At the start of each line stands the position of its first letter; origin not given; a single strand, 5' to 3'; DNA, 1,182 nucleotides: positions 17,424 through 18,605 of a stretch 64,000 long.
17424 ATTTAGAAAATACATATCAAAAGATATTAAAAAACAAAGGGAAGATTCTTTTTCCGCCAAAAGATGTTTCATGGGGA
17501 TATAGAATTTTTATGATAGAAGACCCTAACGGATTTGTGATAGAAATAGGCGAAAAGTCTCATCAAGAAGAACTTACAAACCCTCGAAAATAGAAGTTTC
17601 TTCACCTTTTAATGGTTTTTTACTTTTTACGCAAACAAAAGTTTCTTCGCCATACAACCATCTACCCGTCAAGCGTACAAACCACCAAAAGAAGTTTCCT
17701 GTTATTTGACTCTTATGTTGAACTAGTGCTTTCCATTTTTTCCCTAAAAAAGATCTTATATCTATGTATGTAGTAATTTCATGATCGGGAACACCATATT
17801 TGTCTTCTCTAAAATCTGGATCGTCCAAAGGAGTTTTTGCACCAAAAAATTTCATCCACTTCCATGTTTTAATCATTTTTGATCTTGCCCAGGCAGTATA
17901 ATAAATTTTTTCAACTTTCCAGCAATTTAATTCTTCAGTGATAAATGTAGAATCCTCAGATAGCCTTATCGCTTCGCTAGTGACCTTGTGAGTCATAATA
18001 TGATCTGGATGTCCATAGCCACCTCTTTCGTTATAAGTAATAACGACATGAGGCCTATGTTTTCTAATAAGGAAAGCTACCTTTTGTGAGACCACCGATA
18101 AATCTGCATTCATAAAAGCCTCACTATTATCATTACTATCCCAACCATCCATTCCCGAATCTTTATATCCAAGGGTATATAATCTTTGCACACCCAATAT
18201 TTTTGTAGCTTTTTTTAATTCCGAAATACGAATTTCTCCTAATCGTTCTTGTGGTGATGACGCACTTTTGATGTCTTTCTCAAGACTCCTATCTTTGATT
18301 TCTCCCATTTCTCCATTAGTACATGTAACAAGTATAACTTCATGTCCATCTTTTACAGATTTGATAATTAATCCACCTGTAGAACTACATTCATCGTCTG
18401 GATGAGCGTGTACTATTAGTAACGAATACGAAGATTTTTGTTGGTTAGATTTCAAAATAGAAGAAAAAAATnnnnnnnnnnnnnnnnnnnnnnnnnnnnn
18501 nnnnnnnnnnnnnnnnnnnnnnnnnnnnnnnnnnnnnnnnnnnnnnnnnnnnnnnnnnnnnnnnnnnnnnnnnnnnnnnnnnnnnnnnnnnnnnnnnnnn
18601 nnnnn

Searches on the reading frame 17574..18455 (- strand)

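Call 44: search_protein_families(library=pfam, proteins=[window:17574-18455:-], max_evalue=0.00001)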
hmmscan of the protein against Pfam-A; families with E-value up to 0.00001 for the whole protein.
window:17574-18455:- (293 aa): 1 family
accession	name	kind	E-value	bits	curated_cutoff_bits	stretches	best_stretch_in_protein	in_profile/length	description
PF02585.22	PIG-L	-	6.9e-34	117.6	28.2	1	13-163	1-129/129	GlcNAc-PI de-N-acetylase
